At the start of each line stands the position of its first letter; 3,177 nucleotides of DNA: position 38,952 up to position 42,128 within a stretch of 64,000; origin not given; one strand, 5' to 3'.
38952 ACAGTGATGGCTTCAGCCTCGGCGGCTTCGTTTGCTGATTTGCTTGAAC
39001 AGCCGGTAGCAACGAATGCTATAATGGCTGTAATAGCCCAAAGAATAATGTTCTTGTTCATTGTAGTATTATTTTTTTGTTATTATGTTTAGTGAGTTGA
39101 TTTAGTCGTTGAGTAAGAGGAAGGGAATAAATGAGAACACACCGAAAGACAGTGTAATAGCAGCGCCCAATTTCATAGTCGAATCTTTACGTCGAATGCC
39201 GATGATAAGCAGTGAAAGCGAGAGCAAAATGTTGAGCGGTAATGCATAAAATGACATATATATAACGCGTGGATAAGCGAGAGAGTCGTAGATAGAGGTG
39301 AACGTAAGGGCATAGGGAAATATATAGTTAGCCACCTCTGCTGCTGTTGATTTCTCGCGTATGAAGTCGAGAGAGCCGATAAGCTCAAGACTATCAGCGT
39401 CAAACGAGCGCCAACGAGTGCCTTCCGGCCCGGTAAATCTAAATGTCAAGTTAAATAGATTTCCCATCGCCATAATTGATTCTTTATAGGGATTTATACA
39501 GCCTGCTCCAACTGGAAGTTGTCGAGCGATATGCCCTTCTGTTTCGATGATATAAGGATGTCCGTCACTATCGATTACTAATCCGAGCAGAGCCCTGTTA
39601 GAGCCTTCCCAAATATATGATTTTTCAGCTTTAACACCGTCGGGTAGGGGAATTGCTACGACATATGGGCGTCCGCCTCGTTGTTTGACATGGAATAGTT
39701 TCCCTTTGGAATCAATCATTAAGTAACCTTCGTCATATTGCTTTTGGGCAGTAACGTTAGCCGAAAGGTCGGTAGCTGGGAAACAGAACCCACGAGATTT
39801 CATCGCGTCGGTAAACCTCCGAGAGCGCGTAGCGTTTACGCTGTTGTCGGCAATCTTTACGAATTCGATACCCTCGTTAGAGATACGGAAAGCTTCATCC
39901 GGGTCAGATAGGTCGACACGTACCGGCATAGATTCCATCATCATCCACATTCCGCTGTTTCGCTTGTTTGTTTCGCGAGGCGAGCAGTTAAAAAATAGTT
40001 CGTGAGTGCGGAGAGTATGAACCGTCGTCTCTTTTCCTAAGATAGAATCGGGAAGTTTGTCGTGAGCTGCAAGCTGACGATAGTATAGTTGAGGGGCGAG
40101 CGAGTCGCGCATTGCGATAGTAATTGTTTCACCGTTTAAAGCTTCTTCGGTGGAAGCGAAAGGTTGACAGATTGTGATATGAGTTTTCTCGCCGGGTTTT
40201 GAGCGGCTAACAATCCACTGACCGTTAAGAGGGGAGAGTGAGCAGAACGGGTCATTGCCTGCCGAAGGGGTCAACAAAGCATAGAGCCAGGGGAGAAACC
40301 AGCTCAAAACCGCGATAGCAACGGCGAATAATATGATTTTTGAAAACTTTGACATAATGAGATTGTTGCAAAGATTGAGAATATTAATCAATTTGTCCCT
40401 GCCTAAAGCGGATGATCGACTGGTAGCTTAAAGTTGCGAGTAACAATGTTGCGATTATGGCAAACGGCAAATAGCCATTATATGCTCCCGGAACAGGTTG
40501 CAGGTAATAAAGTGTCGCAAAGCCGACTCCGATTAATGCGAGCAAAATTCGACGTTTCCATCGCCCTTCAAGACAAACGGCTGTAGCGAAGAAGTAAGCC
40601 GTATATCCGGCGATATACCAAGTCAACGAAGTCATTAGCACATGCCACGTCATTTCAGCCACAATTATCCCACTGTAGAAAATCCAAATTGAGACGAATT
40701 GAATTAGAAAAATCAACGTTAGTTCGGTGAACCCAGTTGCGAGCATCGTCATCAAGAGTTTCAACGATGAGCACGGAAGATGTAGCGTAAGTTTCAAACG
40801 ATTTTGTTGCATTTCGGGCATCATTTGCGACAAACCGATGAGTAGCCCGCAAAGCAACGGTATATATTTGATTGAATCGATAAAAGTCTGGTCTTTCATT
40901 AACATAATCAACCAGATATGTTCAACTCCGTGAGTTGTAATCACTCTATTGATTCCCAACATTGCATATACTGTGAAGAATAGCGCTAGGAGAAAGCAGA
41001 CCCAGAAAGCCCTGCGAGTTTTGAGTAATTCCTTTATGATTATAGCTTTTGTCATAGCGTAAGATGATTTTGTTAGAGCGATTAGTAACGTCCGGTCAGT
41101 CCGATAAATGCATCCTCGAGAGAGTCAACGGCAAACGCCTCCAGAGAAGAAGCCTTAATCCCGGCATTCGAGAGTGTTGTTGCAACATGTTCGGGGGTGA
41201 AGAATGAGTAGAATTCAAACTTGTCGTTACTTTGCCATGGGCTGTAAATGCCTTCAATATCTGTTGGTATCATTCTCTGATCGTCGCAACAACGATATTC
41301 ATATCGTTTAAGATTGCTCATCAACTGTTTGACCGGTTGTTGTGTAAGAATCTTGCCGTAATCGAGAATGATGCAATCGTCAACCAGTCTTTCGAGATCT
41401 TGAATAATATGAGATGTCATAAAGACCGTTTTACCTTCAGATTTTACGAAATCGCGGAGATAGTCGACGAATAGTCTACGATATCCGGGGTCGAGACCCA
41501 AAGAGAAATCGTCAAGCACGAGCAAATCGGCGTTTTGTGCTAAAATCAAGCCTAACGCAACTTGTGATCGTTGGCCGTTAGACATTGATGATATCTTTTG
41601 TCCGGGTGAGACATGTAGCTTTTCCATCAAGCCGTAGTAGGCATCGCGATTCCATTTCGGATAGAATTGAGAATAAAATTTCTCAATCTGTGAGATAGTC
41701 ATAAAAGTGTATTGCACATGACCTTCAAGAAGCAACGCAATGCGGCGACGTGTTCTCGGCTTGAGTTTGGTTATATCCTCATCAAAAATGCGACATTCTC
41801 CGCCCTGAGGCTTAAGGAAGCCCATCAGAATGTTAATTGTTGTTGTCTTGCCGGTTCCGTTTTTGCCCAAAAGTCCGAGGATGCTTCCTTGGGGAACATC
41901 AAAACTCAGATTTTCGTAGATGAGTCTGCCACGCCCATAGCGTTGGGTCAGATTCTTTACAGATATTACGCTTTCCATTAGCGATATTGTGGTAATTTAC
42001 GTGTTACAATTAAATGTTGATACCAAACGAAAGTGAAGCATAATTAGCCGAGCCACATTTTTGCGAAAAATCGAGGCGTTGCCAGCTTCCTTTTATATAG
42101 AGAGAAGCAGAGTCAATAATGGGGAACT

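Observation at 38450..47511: Seven-gene envelope-spanning operon pairing a TonB receptor and second beta-barrel with an exporter-type ABC system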

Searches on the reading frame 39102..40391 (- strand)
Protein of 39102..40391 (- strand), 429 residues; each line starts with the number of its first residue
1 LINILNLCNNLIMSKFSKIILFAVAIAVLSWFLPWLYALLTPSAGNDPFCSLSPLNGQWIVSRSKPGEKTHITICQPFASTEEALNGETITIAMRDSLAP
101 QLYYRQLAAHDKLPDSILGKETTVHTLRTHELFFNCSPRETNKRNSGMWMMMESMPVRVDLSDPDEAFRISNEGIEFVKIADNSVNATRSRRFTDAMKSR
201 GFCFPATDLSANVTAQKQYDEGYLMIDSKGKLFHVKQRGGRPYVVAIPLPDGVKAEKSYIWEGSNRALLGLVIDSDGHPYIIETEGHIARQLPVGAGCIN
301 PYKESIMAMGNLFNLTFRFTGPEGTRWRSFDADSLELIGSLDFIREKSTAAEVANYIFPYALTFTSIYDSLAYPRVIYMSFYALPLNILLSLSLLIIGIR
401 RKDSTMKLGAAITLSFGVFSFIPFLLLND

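Call 3: search_protein_families(library=pfam, proteins=[window:39102-40391:-], max_evalue=0.01)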
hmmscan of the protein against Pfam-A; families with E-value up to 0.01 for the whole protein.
window:39102-40391:- (429 aa): 1 family
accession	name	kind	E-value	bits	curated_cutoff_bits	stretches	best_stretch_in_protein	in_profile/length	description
PF16149.10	DUF4857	-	8e-74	248.7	25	1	84-326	26-266/270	Domain of unknown function (DUF4857)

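Call 4: search_protein_families(library=ncbifam, proteins=[window:39102-40391:-], max_evalue=0.01)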
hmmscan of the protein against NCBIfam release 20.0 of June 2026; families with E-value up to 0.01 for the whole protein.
window:39102-40391:- (429 aa): 0 families

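Call 29: search_solved_structures(query=window:39102-40391:-, max_evalue=1)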
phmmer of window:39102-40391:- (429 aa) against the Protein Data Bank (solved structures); distinct sequences matched with E-value up to 1: 0.

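Call 32: find_homologous_proteins(query=window:39102-40391:-, max_evalue=0.00001)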
Query window:39102-40391:- (429 aa): 156 proteins with E <= 0.00001 among 6727 candidates; the best 120 are listed.
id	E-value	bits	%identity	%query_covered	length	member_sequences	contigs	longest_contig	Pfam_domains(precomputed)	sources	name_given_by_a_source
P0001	5.0e-261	884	92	97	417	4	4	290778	PF16149.11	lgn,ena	-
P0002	1.5e-218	744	76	97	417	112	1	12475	PF16149.11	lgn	-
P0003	2.8e-210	716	75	97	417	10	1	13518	PF16149.11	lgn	-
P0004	5.5e-210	715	74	97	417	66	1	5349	PF16149.11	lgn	-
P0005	5.9e-208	709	86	83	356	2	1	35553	PF16149.11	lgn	-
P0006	2.6e-196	670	70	97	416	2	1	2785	PF16149.11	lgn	-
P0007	1.1e-181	622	65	97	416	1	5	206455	PF16149.11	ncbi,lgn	-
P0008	1.6e-181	622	65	97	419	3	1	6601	PF16149.11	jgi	-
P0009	1.4e-178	612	62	97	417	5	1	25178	PF16149.11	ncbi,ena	-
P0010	2.7e-174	598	63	97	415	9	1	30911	PF16149.11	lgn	-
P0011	7.2e-174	597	64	97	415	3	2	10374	PF16149.11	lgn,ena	-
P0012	8.5e-174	596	64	97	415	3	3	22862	PF16149.11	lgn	-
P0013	1.2e-171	589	63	97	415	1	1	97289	PF16149.11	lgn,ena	-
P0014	1.2e-171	589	62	97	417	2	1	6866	PF16149.11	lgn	-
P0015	7.3e-171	587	61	97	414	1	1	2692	PF16149.11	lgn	-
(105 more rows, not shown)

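Call 42: predict_structure(alignment_id=A1)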
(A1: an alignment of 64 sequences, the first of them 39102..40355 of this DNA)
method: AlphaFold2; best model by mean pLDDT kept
length: 417 residues; sequences in the alignment: 64
mean_pLDDT: 92.0   pTM: 0.84
mean pLDDT of the five models: 92.0, 91.6, 90.8, 90.6, 89.9
residues with pLDDT >= 90: 322; 70-90: 85; 50-70: 10; < 50: 0
segments of 3 or more residues with pLDDT < 50: none
pLDDT, mean of each block of 10 residues (from residue 1): 88 97 90 84 95 85 94 91 93 93 92 92 93 89 65 90 95 96 98 95 80 97 92 96 95 90 97 95 93 95 95 95 96 86 95 88 93 97 96 95 97 90
secondary structure, 60 per line:
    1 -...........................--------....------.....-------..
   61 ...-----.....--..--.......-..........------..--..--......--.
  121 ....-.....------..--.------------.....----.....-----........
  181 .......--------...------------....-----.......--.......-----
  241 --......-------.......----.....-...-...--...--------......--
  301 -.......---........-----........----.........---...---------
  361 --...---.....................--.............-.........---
elements in order: H2-28 E37-40 E47-51 E59-63 H69-73 H80-86 H88-97 H112-117 E120-124 H126-130 E154-158 E163-167 H175-187 E196-198 E211-214 E220-226 E229-235 E243-248 E256-262 E267-271 E277-279 E293-298 E302-308 E312-319 E325-332 H337-345 E349-351 E363-365 H369-389 H392-404 H406-414

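Call 46: fold_search(model_id=the predicted structure, library=pdb)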
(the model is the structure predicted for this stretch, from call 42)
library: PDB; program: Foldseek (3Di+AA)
matches with E <= 10: 1036; with E <= 0.001: 39
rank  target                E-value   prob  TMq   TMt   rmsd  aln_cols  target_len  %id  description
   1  8qca_D                5.9e-05  1.00  0.22  0.25  11.3       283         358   10  CryoEM structure of a S. Cerevisiae Ski2387 complex in the closed state bound to RNA (released 2023-11-15)
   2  6kyb_B                8.1e-05  0.99  0.22  0.26  17.5       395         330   10  Crystal structure of Atg18 from Saccharomyces cerevisiae (released 2020-09-09)
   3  9oz1_A                1.1e-04  0.99  0.24  0.14  20.7       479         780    8  Cryo-EM structure of chicken ROS1 in apo-state. Cryo-EM refinement is focused on the "leg" region of chicken ROS1. (released 2026-02-25)
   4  6km7_B                1.5e-04  1.00  0.28  0.35   7.3       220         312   12  The structural basis for the internal interaction in RBBP5 (released 2019-10-02)
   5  7ywp                  2.0e-04  0.94  0.19  0.14  17.7       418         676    9  Closed conformation of Oligopeptidase B from Serratia proteomaculans with covalently bound TCK (released 2023-02-22)
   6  8q9t_D                2.1e-04  0.96  0.18  0.22  14.4       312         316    8  CryoEM structure of a S. Cerevisiae Ski238 complex bound to RNA (released 2023-11-29)
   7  4buj_C                2.9e-04  0.99  0.22  0.23  11.4       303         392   10  Crystal structure of the S. cerevisiae Ski2-3-8 complex (released 2013-08-28)
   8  4fav_F                2.9e-04  0.97  0.22  0.24  16.6       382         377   10  Crystal Structure of WT MauG in Complex with Pre-Methylamine Dehydrogenase Aged 50 Days (released 2013-03-06)
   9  6km7_A                3.0e-04  1.00  0.27  0.34   7.4       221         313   12  The structural basis for the internal interaction in RBBP5 (released 2019-10-02)
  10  1mg2_A                3.2e-04  0.97  0.21  0.23  17.6       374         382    9  MUTATION OF ALPHA PHE55 OF METHYLAMINE DEHYDROGENASE ALTERS THE REORGANIZATION ENERGY AND ELECTRONIC COUPLING FOR ITS  (released 2002-12-11)
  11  4buj_D                3.7e-04  0.98  0.20  0.22  12.0       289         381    9  Crystal structure of the S. cerevisiae Ski2-3-8 complex (released 2013-08-28)
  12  8afw_C                3.7e-04  0.90  0.20  0.25  16.6       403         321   10  Tube assembly of Atg18-WT (released 2023-11-01)
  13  9dle_B                3.9e-04  1.00  0.27  0.32  18.7       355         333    9  CryoEM structures of yeast cytoplasmic dynein in the presence of ATP and Lis1. (released 2025-05-28)
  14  6e29_B                4.1e-04  1.00  0.27  0.33   7.4       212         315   16  Crystal structure of Myceliophteria_thermophila Cps50 (Swd1) beta-propeller domain (released 2018-07-25)
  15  2bbk_H                4.6e-04  0.96  0.21  0.23  17.6       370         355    9  CRYSTAL STRUCTURE OF THE QUINOPROTEIN METHYLAMINE DEHYDROGENASE FROM PARACOCCUS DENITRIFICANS AT 1.75 ANGSTROMS (released 1994-01-31)
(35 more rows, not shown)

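Call 55: find_related_loci(query=A1, collection=genome_contigs, flank=10000)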
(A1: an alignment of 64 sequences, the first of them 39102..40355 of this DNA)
Query A1 (417 aa) in genome_contigs; peptide patterns used: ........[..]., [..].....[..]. (x = any residue, [..] = any of these).
143 stretches matched a pattern; 88 encode a relative of the query (tblastn E <= 1e-3); the best 80 are kept; 80 distinct loci.
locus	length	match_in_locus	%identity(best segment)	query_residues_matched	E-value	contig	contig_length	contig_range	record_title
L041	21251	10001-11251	74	1-417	0e+0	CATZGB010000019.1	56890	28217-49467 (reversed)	MAG TPA_asm: uncultured Bacteroidales bacterium isolate ERR9762686_bin.8_MetaWRAP_v1.3_MAG genome assembly, contig: ERZ1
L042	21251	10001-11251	74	1-417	0e+0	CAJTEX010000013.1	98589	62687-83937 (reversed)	Bacteroidales bacterium isolate C34_57_MI_BP genome assembly, contig: MGBC000159.13, whole genome shotgun sequence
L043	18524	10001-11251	73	1-417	0e+0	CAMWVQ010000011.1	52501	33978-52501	MAG TPA_asm: uncultured Porphyromonadaceae bacterium isolate SRR14411308_bin.6_metawrap_v1.3_MAG genome assembly, contig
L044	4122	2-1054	75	67-417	0e+0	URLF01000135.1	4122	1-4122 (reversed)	uncultured Porphyromonadaceae bacterium isolate UMGS1111 genome assembly, contig: NODE_7221_length_4122_cov_3.504303, wh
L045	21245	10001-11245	65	1-417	0e+0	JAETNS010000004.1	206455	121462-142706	MAG: Prevotellaceae bacterium isolate S10_Bin5 scaffold_33, whole genome shotgun sequence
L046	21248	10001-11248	56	1-417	3e-157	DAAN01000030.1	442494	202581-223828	MAG TPA_asm: Bacteroidales bacterium H3 H3_contig_7, whole genome shotgun sequence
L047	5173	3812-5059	56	1-417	1e-156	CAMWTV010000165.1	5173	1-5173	MAG TPA_asm: uncultured Muribaculaceae bacterium isolate SRR14411306_bin.2_metawrap_v1.3_MAG genome assembly, contig: NO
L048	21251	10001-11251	56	1-417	5e-148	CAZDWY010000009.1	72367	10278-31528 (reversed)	MAG TPA_asm: uncultured Alistipes sp. isolate SRP199465_co1_656 genome assembly, contig: NODE_613_length_72367_cov_13.25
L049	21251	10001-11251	54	1-417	4e-144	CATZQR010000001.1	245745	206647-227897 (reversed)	MAG TPA_asm: uncultured Bacteroidales bacterium isolate ERR9762700_bin.19_MetaWRAP_v1.3_MAG genome assembly, contig: ERZ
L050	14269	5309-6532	53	9-417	1e-143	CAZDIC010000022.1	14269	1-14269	MAG TPA_asm: uncultured Alistipes sp. isolate SRP222552_co1_95 genome assembly, contig: NODE_3192_length_14269_cov_17.74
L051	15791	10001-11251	54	1-417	1e-142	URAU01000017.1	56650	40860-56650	uncultured Porphyromonadaceae bacterium isolate UMGS827 genome assembly, contig: NODE_74_length_56650_cov_20.160474, who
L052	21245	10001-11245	53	4-417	2e-141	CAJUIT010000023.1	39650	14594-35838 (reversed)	MAG TPA_asm: uncultured Muribaculaceae bacterium isolate MGBC152089 genome assembly, contig: MGBC152089.23, whole genome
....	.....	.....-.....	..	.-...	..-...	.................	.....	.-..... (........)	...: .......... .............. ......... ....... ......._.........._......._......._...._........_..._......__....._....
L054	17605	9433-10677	56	1-417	6e-149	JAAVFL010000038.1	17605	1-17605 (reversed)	MAG: Bacteroidales bacterium isolate Mgla_MAG_13-bin_17 c_000000041753, whole genome shotgun sequence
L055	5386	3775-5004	45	1-417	2e-117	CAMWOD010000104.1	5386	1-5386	MAG TPA_asm: uncultured Porphyromonadaceae bacterium isolate SRR14411245_bin.8_metawrap_v1.3_MAG genome assembly, contig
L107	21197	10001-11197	41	1-414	3e-98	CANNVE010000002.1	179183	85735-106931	MAG TPA_asm: uncultured Muribaculaceae bacterium isolate SRR12272120_bin.3_metawrap_v1.3_MAG genome assembly, contig: NO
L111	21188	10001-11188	40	1-410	6e-95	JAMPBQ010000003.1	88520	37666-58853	MAG: Clostridium sp. isolate NALB_7821a_17 Scaffold_#3__SCF_003___88520_bp, whole genome shotgun sequence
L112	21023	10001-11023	34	1-363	3e-64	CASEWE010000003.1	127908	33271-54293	uncultured Bacteroidales bacterium isolate A41_L4_351351_idba_bin.55 genome assembly, contig: A41_L4_351351_idba_bin.55.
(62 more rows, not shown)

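Call 70: search_protein_families(library=pfam, proteins=[L111:11782-12369:+, L112:7665-8240:+, L107:11773-12378:+], max_evalue=0.01)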
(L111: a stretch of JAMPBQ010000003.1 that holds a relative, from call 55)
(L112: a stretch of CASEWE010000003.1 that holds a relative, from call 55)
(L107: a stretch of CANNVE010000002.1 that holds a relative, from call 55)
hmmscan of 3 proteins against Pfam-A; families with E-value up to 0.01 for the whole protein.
L111:11782-12369:+ (195 aa): 5 families
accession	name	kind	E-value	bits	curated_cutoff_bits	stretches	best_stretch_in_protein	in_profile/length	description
PF16357.10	PepSY_TM_like_2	-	3.5e-15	57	27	1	32-191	21-190/197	Putative PepSY_TM-like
PF03929.21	PepSY_TM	-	5.2e-06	26.9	28.8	0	129-172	115-160/295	PepSY-associated TM region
PF10067.14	DUF2306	-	0.0028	18.2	31.6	0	20-59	30-66/147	Predicted membrane protein (DUF2306)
PF16927.11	HisKA_7TM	-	0.0033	17.7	28.6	1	134-192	124-182/224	N-terminal 7TM region of histidine kinase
PF08510.17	PIG-P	-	0.0068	16.7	39.3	0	127-168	26-66/121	PIG-P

L112:7665-8240:+ (191 aa): 0 families

L107:11773-12378:+ (201 aa): 4 families
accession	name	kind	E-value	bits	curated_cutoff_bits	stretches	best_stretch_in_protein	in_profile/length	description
PF16357.10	PepSY_TM_like_2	-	4.8e-16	59.8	27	1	38-200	21-193/197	Putative PepSY_TM-like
PF03929.21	PepSY_TM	-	9.7e-06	26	28.8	0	140-178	119-160/295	PepSY-associated TM region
PF10067.14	DUF2306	-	0.0067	17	31.6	0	23-58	27-62/147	Predicted membrane protein (DUF2306)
PF16927.11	HisKA_7TM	-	0.0086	16.4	28.6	1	140-198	124-182/224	N-terminal 7TM region of histidine kinase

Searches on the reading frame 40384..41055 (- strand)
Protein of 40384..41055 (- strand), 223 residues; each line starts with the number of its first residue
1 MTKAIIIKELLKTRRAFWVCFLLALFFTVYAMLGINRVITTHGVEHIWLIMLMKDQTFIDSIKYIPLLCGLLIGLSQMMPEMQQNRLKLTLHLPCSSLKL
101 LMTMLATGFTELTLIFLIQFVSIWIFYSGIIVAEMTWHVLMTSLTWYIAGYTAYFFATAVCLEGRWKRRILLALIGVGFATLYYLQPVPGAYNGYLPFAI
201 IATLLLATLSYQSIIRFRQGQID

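Call 3: search_protein_families(library=pfam, proteins=[window:40384-41055:-], max_evalue=0.01)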
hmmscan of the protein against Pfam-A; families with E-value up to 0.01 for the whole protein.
window:40384-41055:- (223 aa): 1 family
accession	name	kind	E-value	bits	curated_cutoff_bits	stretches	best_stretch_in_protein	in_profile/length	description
PF12730.13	ABC2_membrane_4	-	4e-06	27.3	27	1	6-175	2-170/179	ABC-2 family transporter protein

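Call 4: search_protein_families(library=ncbifam, proteins=[window:40384-41055:-], max_evalue=0.01)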
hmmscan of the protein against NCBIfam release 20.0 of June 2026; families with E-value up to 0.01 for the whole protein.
window:40384-41055:- (223 aa): 0 families

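Call 49: search_solved_structures(query=window:40384-41055:-, max_evalue=10)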
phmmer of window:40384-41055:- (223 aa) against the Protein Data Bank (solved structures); distinct sequences matched with E-value up to 10: 0.

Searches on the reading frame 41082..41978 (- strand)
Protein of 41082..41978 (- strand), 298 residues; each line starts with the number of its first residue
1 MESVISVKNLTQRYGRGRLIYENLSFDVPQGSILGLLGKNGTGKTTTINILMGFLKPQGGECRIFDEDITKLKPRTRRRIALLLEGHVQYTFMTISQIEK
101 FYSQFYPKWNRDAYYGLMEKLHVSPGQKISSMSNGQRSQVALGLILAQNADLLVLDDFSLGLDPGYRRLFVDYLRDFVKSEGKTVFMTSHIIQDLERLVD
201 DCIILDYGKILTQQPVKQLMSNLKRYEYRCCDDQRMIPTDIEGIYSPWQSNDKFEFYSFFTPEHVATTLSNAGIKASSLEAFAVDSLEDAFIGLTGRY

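Call 3: search_protein_families(library=pfam, proteins=[window:41082-41978:-], max_evalue=0.01)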
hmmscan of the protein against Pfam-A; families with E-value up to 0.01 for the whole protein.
window:41082-41978:- (298 aa): 4 families
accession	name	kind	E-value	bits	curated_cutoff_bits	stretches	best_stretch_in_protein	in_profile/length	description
PF00005.33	ABC_tran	-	8.3e-22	78.7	25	1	22-157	2-134/137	ABC transporter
PF13304.12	AAA_21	-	1.1e-09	39.2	27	1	128-190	234-298/304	AAA domain, putative AbiEii toxin, Type IV TA system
PF02463.25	SMC_N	-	8.2e-05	22.6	40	1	128-190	133-197/220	RecF/RecN/SMC N terminal domain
PF13175.12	AAA_15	-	0.0073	16.4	32.1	0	36-63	28-51/374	AAA ATPase domain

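Call 4: search_protein_families(library=ncbifam, proteins=[window:41082-41978:-], max_evalue=0.01)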
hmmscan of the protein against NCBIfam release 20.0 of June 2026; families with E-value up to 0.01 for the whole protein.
window:41082-41978:- (298 aa): 184 families (the best 25 are shown)
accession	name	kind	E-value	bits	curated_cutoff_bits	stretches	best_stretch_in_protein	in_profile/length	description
NF047565.1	PSM_export_PmtA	equivalog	7.5e-44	150.1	350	1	4-224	2-220/282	phenol-soluble modulin export ABC transporter ATP-binding protein PmtA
TIGR01188.1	drrA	subfamily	4.4e-36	124.7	312.45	1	22-225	10-217/302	daunorubicin resistance ABC transporter, ATP-binding protein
TIGR03522.1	GldA_ABC_ATP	equivalog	1e-31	110.5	402.6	1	5-221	3-221/301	gliding motility-associated ABC transporter ATP-binding subunit GldA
NF010060.0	PRK13537.1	equivalog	4.4e-31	107.9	521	1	3-220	14-234/314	nodulation factor ABC transporter ATP-binding protein NodI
TIGR04521.1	ECF_ATPase_2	equivalog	2.7e-28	98.9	330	2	131-225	144-238/279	energy-coupling factor transporter ATPase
NF033858.1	ABC2_perm_RbbA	equivalog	3.8e-27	94.6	1050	1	3-222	265-487/909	ribosome-associated ATPase/putative transporter RbbA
TIGR03864.1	PQQ_ABC_ATP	hypoth_equivalog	5.8e-26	91.4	302.25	1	5-223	2-223/236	ABC transporter, ATP-binding subunit, PQQ-dependent alcohol dehydrogenase system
TIGR04406.1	LPS_export_lptB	equivalog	3.3e-25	88.8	240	1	5-224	2-227/239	LPS export ABC transporter ATP-binding protein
NF010059.0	PRK13536.1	equivalog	3.5e-25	88.5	549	1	4-220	43-262/342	nodulation factor ABC transporter ATP-binding protein NodI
NF008409.0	PRK11231.1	equivalog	6.1e-25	88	375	1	5-221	3-227/255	Fe(3+) dicitrate ABC transporter ATP-binding protein FecE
TIGR01288.1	nodI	equivalog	5.5e-24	84.7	424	1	5-213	5-217/303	nodulation factor ABC transporter ATP-binding protein NodI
TIGR03410.1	urea_trans_UrtE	equivalog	7e-24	84.6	285.8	1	6-220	2-220/230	urea ABC transporter ATP-binding subunit UrtE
TIGR04520.1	ECF_ATPase_1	equivalog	5.1e-23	81.8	315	2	129-223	134-227/269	energy-coupling factor transporter ATPase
TIGR03375.1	type_I_sec_LssB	subfamily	7.2e-23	80.7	693.1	2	130-225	602-694/696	type I secretion system permease/ATPase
TIGR03740.1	galliderm_ABC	subfamily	1.9e-22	80.1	309.75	1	6-218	2-210/223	lantibiotic protection ABC transporter ATP-binding subunit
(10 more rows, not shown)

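Call 48: search_solved_structures(query=window:41082-41978:-, max_evalue=1e-20)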
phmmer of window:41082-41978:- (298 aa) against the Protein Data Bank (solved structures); distinct sequences matched with E-value up to 1e-20: 29.
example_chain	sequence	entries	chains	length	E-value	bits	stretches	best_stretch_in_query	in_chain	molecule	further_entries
7w01_A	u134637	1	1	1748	5.4e-31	111.1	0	15-210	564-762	Phospholipid-transporting ATPase ABCA3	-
7w02_A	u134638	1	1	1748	2e-30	109.3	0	15-210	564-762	Phospholipid-transporting ATPase ABCA3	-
7tby_A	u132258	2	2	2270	3.7e-29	105.1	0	5-212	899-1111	ATP-binding cassette, sub-family A (ABC1), member 1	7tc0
7tbz_A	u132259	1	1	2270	3.7e-29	105.1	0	5-212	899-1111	ATP-binding cassette, sub-family A (ABC1), member 1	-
7tdt_A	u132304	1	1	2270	3.7e-29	105.1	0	5-212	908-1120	Phospholipid-transporting ATPase ABCA1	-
5xjy_A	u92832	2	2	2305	3.8e-29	105.1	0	5-212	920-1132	ATP-binding cassette sub-family A member 1 | Phospholipid-transporting ATPase ABCA1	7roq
8edw_A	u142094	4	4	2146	6.3e-29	104.4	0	5-210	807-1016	Phospholipid-transporting ATPase ABCA7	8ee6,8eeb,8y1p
7tbw_A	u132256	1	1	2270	1.4e-28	103.2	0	5-212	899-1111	ATP-binding cassette, sub-family A (ABC1), member 1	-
8eop_A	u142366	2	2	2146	2.3e-28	102.5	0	5-210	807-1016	Phospholipid-transporting ATPase ABCA7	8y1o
7lkp_A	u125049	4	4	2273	9.4e-28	100.5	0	6-211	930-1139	Retinal-specific phospholipid-transporting ATPase ABCA4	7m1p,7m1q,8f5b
7e7i_A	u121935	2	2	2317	1e-27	100.4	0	6-211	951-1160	Retinal-specific phospholipid-transporting ATPase ABCA4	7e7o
7lkz_A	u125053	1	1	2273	3.4e-27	98.7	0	6-211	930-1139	Retinal-specific phospholipid-transporting ATPase ABCA4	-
7e7q_A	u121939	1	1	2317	3.6e-27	98.6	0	6-211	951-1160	Retinal-specific phospholipid-transporting ATPase ABCA4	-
4yer_A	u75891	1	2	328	1.6e-25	93.1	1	1-213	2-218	ABC transporter ATP-binding protein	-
9ody_A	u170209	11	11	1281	1.5e-24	90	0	21-226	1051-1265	ATP-binding cassette, sub-family B (MDR/TAP), member 4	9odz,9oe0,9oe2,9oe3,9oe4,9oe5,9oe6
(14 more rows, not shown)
